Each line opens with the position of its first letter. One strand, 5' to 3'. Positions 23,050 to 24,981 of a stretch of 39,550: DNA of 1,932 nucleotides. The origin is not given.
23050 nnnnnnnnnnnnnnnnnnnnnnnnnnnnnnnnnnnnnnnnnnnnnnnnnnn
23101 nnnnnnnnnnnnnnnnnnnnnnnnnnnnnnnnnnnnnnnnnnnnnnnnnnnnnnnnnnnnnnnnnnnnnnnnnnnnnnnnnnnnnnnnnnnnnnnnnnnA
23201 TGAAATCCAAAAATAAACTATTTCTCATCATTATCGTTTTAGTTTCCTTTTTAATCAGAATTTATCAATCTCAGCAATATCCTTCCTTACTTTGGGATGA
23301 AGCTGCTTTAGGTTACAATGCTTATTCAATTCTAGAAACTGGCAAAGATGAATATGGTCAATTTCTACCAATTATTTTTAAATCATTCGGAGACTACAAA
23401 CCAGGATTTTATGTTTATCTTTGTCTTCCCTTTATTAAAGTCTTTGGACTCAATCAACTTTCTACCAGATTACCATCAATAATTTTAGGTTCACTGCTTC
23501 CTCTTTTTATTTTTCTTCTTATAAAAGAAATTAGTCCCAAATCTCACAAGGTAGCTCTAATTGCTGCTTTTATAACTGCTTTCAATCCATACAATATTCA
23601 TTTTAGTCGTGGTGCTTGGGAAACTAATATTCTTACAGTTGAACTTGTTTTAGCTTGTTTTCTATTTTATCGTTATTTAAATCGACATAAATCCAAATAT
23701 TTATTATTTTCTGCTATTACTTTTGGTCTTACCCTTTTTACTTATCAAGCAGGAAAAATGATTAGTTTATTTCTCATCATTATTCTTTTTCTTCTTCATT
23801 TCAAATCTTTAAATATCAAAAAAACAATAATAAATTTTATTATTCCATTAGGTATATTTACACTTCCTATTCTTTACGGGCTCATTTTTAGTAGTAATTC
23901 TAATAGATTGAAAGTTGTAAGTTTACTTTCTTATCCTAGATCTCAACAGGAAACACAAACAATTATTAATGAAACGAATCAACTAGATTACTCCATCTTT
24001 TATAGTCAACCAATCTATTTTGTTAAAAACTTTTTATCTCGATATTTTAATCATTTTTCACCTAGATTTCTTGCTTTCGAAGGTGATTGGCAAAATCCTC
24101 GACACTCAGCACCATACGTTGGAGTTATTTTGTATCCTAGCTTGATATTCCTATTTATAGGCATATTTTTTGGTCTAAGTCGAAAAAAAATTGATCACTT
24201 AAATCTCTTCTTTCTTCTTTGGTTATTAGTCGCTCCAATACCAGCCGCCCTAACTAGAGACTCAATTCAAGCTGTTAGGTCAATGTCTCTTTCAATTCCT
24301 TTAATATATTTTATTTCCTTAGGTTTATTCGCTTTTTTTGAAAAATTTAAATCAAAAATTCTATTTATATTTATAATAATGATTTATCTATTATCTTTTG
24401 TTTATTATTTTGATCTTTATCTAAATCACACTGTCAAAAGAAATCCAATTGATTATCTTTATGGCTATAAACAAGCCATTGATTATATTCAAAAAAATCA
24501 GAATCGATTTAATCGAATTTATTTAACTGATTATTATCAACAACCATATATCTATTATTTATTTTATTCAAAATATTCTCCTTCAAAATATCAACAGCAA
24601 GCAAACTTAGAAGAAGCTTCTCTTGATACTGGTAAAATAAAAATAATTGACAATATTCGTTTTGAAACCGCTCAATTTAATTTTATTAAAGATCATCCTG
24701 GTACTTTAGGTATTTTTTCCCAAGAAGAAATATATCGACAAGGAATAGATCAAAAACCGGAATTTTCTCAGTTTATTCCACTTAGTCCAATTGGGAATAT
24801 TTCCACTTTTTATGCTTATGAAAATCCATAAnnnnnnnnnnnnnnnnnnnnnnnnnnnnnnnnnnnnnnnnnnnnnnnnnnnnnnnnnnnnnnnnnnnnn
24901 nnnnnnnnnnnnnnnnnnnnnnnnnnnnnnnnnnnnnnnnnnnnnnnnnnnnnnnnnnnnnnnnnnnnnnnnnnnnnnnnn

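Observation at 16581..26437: Six translationally coupled GT-C genes in a row: five diversified ArnT/PMT-like paralogues with a PTPS-related-type enzyme inserted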

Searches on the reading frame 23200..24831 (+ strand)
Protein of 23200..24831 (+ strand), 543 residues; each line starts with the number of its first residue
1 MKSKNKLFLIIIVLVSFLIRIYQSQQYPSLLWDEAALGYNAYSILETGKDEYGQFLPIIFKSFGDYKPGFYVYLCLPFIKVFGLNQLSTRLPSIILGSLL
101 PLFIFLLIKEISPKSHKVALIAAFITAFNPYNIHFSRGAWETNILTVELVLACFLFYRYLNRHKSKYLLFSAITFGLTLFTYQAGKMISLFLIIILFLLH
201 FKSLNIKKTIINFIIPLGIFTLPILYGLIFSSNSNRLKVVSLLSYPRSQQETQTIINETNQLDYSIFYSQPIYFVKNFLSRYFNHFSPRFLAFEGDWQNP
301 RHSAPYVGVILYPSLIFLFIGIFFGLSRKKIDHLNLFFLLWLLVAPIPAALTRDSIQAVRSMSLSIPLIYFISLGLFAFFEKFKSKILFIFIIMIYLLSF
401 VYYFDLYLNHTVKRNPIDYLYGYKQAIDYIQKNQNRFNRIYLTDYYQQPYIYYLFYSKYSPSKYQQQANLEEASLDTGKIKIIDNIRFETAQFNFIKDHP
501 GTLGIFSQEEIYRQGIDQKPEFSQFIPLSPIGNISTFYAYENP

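Call 4: search_protein_families(library=pfam, proteins=[window:23200-24831:+], max_evalue=0.01)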
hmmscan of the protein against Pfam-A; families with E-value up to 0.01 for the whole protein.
window:23200-24831:+ (543 aa): 1 family
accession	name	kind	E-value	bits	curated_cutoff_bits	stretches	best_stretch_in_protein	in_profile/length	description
PF13231.12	PMT_2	-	9.3e-13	49.1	26.1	1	68-214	3-146/160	Dolichyl-phosphate-mannose-protein mannosyltransferase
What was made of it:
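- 23200..24831 (+): G5: PMT_2-type GT-C (543 aa), a conserved core gene. PMT_2 49.1 bits (call 4).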

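Call 5: search_protein_families(library=ncbifam, proteins=[window:23200-24831:+], max_evalue=0.01)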
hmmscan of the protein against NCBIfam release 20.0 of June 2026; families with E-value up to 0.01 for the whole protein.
window:23200-24831:+ (543 aa): 1 family
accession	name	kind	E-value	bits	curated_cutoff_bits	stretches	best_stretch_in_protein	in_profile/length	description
TIGR03663.1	TIGR03663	subfamily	6.1e-15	55.2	126.25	1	8-205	3-187/435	flippase activity-associated protein Agl23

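Call 11: find_encoding_contigs(protein=window:23200-24831:+, flank=10000, max_places=6)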
Protein window:23200-24831:+ (543 aa): no gene with exactly this product is on record in the collection.
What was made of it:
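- Tried and rejected: It found no contig (call 11).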

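Call 12: search_solved_structures(query=window:23200-24831:+, max_evalue=1)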
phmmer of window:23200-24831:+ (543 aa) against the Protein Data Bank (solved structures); distinct sequences matched with E-value up to 1: 0.

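Call 13: find_homologous_proteins(query=window:23200-24831:+, max_evalue=0.00001)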
Query window:23200-24831:+ (543 aa): 2810 proteins with E <= 0.00001 among 8000 candidates; the best 120 are listed.
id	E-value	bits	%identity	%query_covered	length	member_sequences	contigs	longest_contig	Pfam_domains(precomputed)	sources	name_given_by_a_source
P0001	0.0e+0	1143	94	100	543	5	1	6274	PF02366.25,PF13231.13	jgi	-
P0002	0.0e+0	1063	88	99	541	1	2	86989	PF02366.25,PF13231.13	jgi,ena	-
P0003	0.0e+0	1054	86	99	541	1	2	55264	PF02366.25,PF13231.13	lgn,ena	-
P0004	0.0e+0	1049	85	100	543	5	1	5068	PF02366.25,PF13231.13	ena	-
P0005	0.0e+0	1044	85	100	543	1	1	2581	PF02366.25,PF13231.13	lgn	-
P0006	4.9e-277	938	76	100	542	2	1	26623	PF02366.25,PF13231.13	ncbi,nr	ncbi:MAG: glycosyltransferase family 39 protein [Candidatus Shapirobacteria bacterium]|nr:glycosyltr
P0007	1.4e-274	930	78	99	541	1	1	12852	PF02366.25,PF13231.13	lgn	-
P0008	1.2e-273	927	74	99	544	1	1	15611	PF02366.25,PF13231.13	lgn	-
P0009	5.3e-273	925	74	99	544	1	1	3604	PF02366.25,PF13231.13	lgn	-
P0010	3.7e-272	922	74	100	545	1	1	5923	PF02366.25,PF13231.13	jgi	jgi:4-amino-4-deoxy-L-arabinose transferase-like glycosyltransferase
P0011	1.1e-270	917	75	100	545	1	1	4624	PF02366.25,PF13231.13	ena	-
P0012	1.2e-269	914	73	100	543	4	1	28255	PF02366.25,PF13231.13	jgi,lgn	jgi:4-amino-4-deoxy-L-arabinose transferase-like glycosyltransferase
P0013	1.9e-269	913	74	100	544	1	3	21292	PF13231.13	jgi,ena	-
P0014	5.0e-269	912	74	100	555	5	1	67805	PF02366.25,PF13231.13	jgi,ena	-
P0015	7.4e-269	911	74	99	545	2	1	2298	PF02366.25,PF13231.13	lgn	-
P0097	5.5e-238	809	66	100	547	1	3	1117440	PF02366.25,PF13231.13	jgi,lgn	jgi:4-amino-4-deoxy-L-arabinose transferase-like glycosyltransferase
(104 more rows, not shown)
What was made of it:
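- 23200..24831 (+): Shapirobacteria (call 13).
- Closest known: ArnT. Same: JGI annotates relatives as 'ArnT-like' (call 13).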

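Call 14: find_encoding_contigs(protein=P0002, flank=10000, max_places=2)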
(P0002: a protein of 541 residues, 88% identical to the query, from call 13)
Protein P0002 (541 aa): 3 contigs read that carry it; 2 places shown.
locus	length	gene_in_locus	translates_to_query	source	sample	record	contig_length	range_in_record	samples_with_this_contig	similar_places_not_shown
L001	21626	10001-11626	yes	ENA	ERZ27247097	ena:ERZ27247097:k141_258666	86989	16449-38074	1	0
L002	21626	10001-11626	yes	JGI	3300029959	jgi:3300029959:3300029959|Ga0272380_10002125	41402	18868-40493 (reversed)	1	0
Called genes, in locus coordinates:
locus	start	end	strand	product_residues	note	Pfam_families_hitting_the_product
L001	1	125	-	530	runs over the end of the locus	PF13231:PMT_2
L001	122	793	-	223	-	-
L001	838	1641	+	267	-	PF00535:Glycos_transf_2, PF10111:Glyco_tranf_2_2, PF13641:Glyco_tranf_2_3, PF13712:Glyco_tranf_2_5 (weak), PF13632:Glyco_trans_2_3 (weak)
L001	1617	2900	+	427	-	-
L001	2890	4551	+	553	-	PF02366:PMT (weak), PF13231:PMT_2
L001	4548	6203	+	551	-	PF02366:PMT, PF13231:PMT_2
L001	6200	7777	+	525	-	PF13231:PMT_2 (weak)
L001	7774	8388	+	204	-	-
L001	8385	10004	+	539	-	PF02366:PMT, PF13231:PMT_2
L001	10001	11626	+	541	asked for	PF02366:PMT, PF13231:PMT_2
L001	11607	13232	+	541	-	PF02366:PMT (weak)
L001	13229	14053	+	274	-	PF00535:Glycos_transf_2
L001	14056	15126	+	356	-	PF13439:Glyco_transf_4, PF00534:Glycos_transf_1, PF13692:Glyco_trans_1_4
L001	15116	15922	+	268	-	PF00535:Glycos_transf_2, PF10111:Glyco_tranf_2_2 (weak)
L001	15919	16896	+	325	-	PF10111:Glyco_tranf_2_2 (faint), PF00535:Glycos_transf_2 (weak)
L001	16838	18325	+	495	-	PF04055:Radical_SAM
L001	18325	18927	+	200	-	PF13489:Methyltransf_23 (weak), PF13847:Methyltransf_31 (weak), PF08241:Methyltransf_11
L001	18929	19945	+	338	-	PF00535:Glycos_transf_2, PF13641:Glyco_tranf_2_3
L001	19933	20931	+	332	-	PF00535:Glycos_transf_2, PF13641:Glyco_tranf_2_3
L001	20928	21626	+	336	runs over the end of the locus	PF01073:3Beta_HSD, PF01370:Epimerase, PF02719:Polysacc_synt_2, PF04321:RmlD_sub_bind, PF07993:NAD_binding_4 (faint), PF16363:GDP_Man_Dehyd, PF13460:NAD_binding_10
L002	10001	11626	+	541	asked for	PF02366:PMT, PF13231:PMT_2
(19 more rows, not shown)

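Call 15: find_encoding_contigs(protein=P0097, flank=10000, max_places=2)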
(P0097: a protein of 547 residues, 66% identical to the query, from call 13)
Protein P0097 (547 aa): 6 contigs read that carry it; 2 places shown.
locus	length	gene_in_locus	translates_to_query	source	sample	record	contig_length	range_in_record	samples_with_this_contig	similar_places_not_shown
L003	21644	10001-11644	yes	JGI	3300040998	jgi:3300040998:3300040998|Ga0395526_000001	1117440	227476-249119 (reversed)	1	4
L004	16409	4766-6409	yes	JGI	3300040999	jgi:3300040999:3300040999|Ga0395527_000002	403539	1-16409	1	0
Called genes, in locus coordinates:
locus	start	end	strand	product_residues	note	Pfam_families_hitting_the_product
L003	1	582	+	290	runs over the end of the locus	PF00535:Glycos_transf_2, PF13641:Glyco_tranf_2_3, PF13506:Glyco_transf_21, PF13632:Glyco_trans_2_3 (weak)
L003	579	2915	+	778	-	PF09586:YfhO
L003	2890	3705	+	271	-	PF00535:Glycos_transf_2, PF10111:Glyco_tranf_2_2, PF13641:Glyco_tranf_2_3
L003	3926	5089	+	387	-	-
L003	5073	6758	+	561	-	PF02366:PMT (weak), PF13231:PMT_2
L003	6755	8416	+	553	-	PF02366:PMT, PF13231:PMT_2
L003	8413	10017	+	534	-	PF02366:PMT, PF13231:PMT_2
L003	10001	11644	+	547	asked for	PF02366:PMT, PF13231:PMT_2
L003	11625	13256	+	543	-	PF13231:PMT_2 (weak)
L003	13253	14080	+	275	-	PF00535:Glycos_transf_2, PF13641:Glyco_tranf_2_3 (weak)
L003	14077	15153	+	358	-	PF13439:Glyco_transf_4, PF00534:Glycos_transf_1, PF13692:Glyco_trans_1_4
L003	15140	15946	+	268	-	PF00535:Glycos_transf_2, PF10111:Glyco_tranf_2_2 (weak)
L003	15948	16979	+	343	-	PF00535:Glycos_transf_2, PF10111:Glyco_tranf_2_2 (weak), PF13632:Glyco_trans_2_3 (weak)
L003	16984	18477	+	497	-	PF02310:B12-binding (weak), PF04055:Radical_SAM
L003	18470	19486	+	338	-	PF00535:Glycos_transf_2, PF13641:Glyco_tranf_2_3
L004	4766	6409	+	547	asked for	PF02366:PMT, PF13231:PMT_2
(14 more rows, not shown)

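Call 16: find_related_loci(query=window:23200-24831:+, collection=genome_contigs, flank=10000)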
Query window:23200-24831:+ (543 aa) in genome_contigs; peptide patterns used: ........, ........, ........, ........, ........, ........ (x = any residue, [..] = any of these).
93 stretches matched a pattern; 42 encode a relative of the query (tblastn E <= 1e-3); 39 distinct loci.
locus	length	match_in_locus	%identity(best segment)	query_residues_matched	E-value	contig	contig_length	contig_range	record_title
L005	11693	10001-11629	85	1-543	0e+0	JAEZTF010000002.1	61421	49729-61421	MAG: Candidatus Parcubacteria bacterium isolate OH_PDB_36 k127_1150676, whole genome shotgun sequence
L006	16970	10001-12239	73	1-543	0e+0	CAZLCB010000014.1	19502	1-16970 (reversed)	MAG TPA_asm: uncultured Gammaproteobacteria bacterium isolate SRP239243_co1_273 genome assembly, contig: NODE_4478_lengt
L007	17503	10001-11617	72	4-543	0e+0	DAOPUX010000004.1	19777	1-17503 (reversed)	MAG TPA_asm: Candidatus Woesebacteria bacterium isolate AMR_MDS_1407 NODE_2768_length_19777_cov_8.323852, whole genome s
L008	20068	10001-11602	72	16-543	0e+0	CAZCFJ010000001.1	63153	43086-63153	MAG TPA_asm: uncultured Gammaproteobacteria bacterium isolate SRP089250_co1_26 genome assembly, contig: NODE_543_length_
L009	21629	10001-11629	74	1-543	0e+0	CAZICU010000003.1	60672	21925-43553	MAG TPA_asm: uncultured Gammaproteobacteria bacterium isolate SRP263991_co2_418 genome assembly, contig: NODE_309_length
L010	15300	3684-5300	73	4-543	0e+0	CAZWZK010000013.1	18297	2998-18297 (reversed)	MAG TPA_asm: uncultured Gammaproteobacteria bacterium isolate SRP294416_co1_742 genome assembly, contig: NODE_6088_lengt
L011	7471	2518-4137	71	2-542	0e+0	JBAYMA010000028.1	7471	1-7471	MAG: Candidatus Shapirobacteria bacterium isolate SO_2016_LW1_28 scaffold14125_LW64-88_2016, whole genome shotgun sequen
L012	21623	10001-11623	72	2-543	0e+0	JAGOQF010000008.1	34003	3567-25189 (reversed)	Candidatus Shapirobacteria bacterium isolate Go_SlDig_bin_387 Go_SlDig_3369_length_34003_cov_6.766560, whole genome shot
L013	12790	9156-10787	72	1-543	0e+0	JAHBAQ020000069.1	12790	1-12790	MAG: Candidatus Shapirobacteria bacterium isolate AQU-07 c_000000039678, whole genome shotgun sequence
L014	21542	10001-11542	70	30-543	0e+0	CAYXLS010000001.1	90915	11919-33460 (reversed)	MAG TPA_asm: uncultured Gammaproteobacteria bacterium isolate SRP192927_co7_326 genome assembly, contig: NODE_281_length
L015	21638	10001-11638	68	1-542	0e+0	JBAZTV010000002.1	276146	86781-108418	MAG: Candidatus Shapirobacteria bacterium isolate SO_2017_GW1_211 NODE_316_length_276146_cov_5.805028_OW334_2017, whole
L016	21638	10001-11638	68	1-542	0e+0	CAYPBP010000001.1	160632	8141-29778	MAG TPA_asm: uncultured Gammaproteobacteria bacterium isolate SRP192927_co5_99 genome assembly, contig: NODE_28_length_1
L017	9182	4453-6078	70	1-543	0e+0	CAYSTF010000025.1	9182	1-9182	MAG TPA_asm: uncultured Gammaproteobacteria bacterium isolate SRP263991_co3_231 genome assembly, contig: NODE_10690_leng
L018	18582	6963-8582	69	3-543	0e+0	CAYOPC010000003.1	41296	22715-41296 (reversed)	MAG TPA_asm: uncultured Gammaproteobacteria bacterium isolate SRP294416_co3_77 genome assembly, contig: NODE_959_length_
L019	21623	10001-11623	68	2-543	0e+0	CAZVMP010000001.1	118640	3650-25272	MAG TPA_asm: uncultured Gammaproteobacteria bacterium isolate binchicken_co45_820 genome assembly, contig: NODE_83_lengt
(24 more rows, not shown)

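Call 25: search_solved_structures(query=A2, max_evalue=1, show_alignments=2)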
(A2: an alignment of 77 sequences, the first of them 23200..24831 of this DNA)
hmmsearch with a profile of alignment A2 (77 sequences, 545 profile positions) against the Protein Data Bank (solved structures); distinct sequences matched with E-value up to 1: 3.
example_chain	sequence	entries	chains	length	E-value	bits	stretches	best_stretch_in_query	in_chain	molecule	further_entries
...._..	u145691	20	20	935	0.02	16.7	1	96-198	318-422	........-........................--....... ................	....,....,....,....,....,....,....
5mqc_C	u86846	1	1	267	0.11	14.3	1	42-93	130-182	VP3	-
2k6v_A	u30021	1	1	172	0.54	12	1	280-313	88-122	Putative cytochrome c oxidase assembly protein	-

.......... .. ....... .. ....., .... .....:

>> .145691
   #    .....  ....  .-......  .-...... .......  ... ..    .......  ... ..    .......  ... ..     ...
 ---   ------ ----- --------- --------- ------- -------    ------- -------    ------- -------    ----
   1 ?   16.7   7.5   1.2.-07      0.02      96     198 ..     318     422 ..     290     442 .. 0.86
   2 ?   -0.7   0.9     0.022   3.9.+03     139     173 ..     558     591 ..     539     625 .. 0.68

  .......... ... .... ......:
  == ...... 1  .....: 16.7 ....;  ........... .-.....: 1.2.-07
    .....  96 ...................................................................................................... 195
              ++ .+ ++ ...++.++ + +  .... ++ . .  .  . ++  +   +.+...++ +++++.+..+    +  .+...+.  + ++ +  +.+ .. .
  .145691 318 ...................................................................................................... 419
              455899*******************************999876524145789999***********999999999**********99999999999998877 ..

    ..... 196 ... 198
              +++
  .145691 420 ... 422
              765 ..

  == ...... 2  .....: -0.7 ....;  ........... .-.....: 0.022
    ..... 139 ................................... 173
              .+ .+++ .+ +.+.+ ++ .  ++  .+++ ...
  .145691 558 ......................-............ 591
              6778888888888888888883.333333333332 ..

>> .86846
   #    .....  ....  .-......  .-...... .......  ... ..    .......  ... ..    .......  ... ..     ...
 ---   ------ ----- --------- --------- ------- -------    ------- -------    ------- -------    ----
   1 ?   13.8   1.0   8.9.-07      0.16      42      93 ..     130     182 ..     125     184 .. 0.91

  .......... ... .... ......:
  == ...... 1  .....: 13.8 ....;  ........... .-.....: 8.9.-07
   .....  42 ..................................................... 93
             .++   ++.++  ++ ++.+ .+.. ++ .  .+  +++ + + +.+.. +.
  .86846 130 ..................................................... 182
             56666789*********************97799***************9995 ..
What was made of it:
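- Tried and rejected: Searches with G5 and with a 77-sequence profile found nothing useful; the best hit was STT3 at E 0.02 (calls 12, 25).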

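Call 32: predict_structure(alignment_id=A2)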
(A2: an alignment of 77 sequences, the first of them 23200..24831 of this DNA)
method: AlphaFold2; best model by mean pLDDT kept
length: 543 residues; sequences in the alignment: 77
mean_pLDDT: 92.6   pTM: 0.92
mean pLDDT of the five models: 92.6, 92.2, 92.0, 91.7, 89.6
residues with pLDDT >= 90: 425; 70-90: 98; 50-70: 19; < 50: 1
segments of 3 or more residues with pLDDT < 50: none
pLDDT, mean of each block of 10 residues (from residue 1): 86 98 91 95 97 90 83 98 98 98 98 96 98 95 97 98 98 96 88 98 96 95 80 59 75 90 88 89 96 92 93 98 93 96 95 83 97 98 97 98 95 89 96 96 92 98 92 67 94 95 96 95 95 92 92
secondary structure, 60 per line:
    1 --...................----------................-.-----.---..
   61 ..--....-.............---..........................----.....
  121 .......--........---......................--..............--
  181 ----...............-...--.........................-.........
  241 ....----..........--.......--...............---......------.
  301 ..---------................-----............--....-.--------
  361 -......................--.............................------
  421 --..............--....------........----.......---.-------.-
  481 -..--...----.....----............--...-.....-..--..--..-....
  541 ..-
elements in order: H3-21 H32-47 E59-62 E65-68 H70-82 H86-111 H116-127 H130-137 H141-162 H165-178 H185-199 H206-230 H232-240 H249-258 H261-267 H270-284 H288-293 H312-327 H333-344 H347-350 H362-383 H386-414 H423-436 E439-442 H449-456 H461-467 E486-488 H493-497 E502-507 H508-513 H520-524 E537-542
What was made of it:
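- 23200..24831 (+): AF2 pLDDT 92.6, pTM 0.92: 11 TM helices, DE at residues 33-34 at the start of the first outer-loop helix, C-terminal alpha/beta domain at 415-543 (call 32).
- On GT-C fold glycosyltransferase superfamily: It lies at the start of helix 32-47, which follows TM1 (call 32).
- The 11-TM, N-in/C-out topology of the G5 model resembles PMTs (call 32).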

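Call 35: fold_search(model_id=the predicted structure, library=pdb)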
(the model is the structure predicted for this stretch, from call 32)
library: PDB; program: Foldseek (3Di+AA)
matches with E <= 10: 208; with E <= 0.001: 27
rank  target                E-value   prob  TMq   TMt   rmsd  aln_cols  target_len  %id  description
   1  3wak                  1.0e-07  1.00  0.47  0.31  13.7       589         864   15  Crystal structure of the Archaeoglobus fulgidus oligosaccharyltransferase (O29867_ARCFU) in the apo form (released 2013-10-30)
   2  8b6l_I                1.3e-07  1.00  0.48  0.39  13.9       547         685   12  Subtomogram average of the human Sec61-TRAP-OSTA-translocon (released 2022-12-07)
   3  6s7o_A                3.0e-07  1.00  0.52  0.45  12.8       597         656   11  Cryo-EM structure of human oligosaccharyltransferase complex OST-A (released 2019-12-18)
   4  6s7t_A                4.9e-07  1.00  0.54  0.43  12.0       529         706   14  Cryo-EM structure of human oligosaccharyltransferase complex OST-B (released 2019-12-18)
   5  7e9s_A                6.9e-07  1.00  0.51  0.34  13.7       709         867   14  Archaeal oligosaccharyltransferase AglB from Archaeoglobus fulgidus in complex with an inhibitory peptide and a dolich (released 2021-09-08)
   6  5gmy_A                8.6e-07  1.00  0.47  0.32  13.6       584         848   15  Crystal structure of the Archaeoglobus fulgidus oligosaccharyltransferase (O29867_ARCFU) tethered with an acceptor pep (released 2017-02-01)
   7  7oci_F                1.2e-06  1.00  0.46  0.41  12.1       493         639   11  Cryo-EM structure of yeast Ost6p containing oligosaccharyltransferase complex (released 2022-02-16)
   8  9n9j_I                1.2e-06  1.00  0.48  0.38  13.8       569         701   11  Structure of a GRP94 folding intermediate engaged with a CCDC134- and FKBP11-bound secretory translocon (released 2025-11-19)
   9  3waj                  2.0e-06  1.00  0.45  0.33  13.1       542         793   14  Crystal structure of the Archaeoglobus fulgidus oligosaccharyltransferase (O29867_ARCFU) complex with Zn and sulfate (released 2013-10-30)
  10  6gxc_A                2.1e-06  1.00  0.46  0.37   8.7       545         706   16  Bacterial oligosaccharyltransferase PglB in complex with an inhibitory peptide and a reactive lipid-linked oligosaccha (released 2018-11-14)
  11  5f15                  2.2e-06  1.00  0.55  0.56   9.0       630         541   10  Crystal Structure of ArnT from Cupriavidus metallidurans bound to Undecaprenyl phosphate (released 2016-02-17)
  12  8agc_A                2.2e-06  1.00  0.45  0.37  13.7       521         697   11  Structure of yeast oligosaccharylransferase complex with lipid-linked oligosaccharide and non-acceptor peptide bound (released 2022-12-07)
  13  8pn9_A                3.3e-06  1.00  0.53  0.45  12.2       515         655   11  Structure of human oligosaccharyltransferase OST-A complex bound to NGI-1 (released 2024-05-08)
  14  5ogl_A                4.3e-06  1.00  0.47  0.37  12.7       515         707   15  Structure of bacterial oligosaccharyltransferase PglB in complex with an acceptor peptide and an lipid-linked oligosac (released 2017-10-25)
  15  6ezn_F                4.9e-06  1.00  0.45  0.39  13.1       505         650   11  Cryo-EM structure of the yeast oligosaccharyltransferase (OST) complex (released 2018-01-17)
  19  9i5k_A                1.7e-05  1.00  0.48  0.53  11.4       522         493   14  Structure of the Chaetomium thermophilum Pmt4 homodimer (C2 symmetry) (released 2025-12-24)
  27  7bvh_A                3.1e-04  1.00  0.38  0.21  14.4       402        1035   11  Crystal structure of arabinosyltransferase EmbC2-AcpM2 complex from Mycobacterium smegmatis complexed with di-arabinos (released 2020-04-29)
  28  6p25_A                1.0e-03  1.00  0.33  0.25   6.1       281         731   17  Structure of S. cerevisiae protein O-mannosyltransferase Pmt1-Pmt2 complex bound to the sugar donor and a peptide acce (released 2019-07-10)
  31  7bvc_B                1.2e-03  1.00  0.38  0.22   7.3       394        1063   12  Cryo-EM structure of Mycobacterium smegmatis arabinosyltransferase EmbA-EmbB-AcpM2 in complex with ethambutol (released 2020-04-29)
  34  6p25_B                1.7e-03  1.00  0.31  0.25   6.0       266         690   18  Structure of S. cerevisiae protein O-mannosyltransferase Pmt1-Pmt2 complex bound to the sugar donor and a peptide acce (released 2019-07-10)
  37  7bvc_A                1.9e-03  1.00  0.44  0.24   6.1       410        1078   12  Cryo-EM structure of Mycobacterium smegmatis arabinosyltransferase EmbA-EmbB-AcpM2 in complex with ethambutol (released 2020-04-29)
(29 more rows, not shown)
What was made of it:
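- On GT-C fold glycosyltransferase superfamily: Foldseek hits AglB/STT3/PglB at E about 1e-7 and ArnT at TM 0.56 (calls 32, 35).
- Closest known: Mycobacterial embCAB operon and the Aft/Mpt/PimE GT-C enzymes. Same: EmbA-EmbB form a heterodimer and EmbC a homodimer (PDB 7bvc and 7bvh among the hits of call 35).
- Closest known: ArnT. Same: It is the best whole-length structural match to G5 (TMq 0.55-0.56, call 35).
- Closest known: Protein O-mannosyltransferases. Same: Paralogue families that form hetero- or homodimers (6p25 and 9i5k, call 35).
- All appear among the Foldseek hits (call 35). The best whole-length structural match is ArnT, and the OST-type enzymes score better than the PMTs (TM 0.31-0.48 to PMTs) (call 35).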
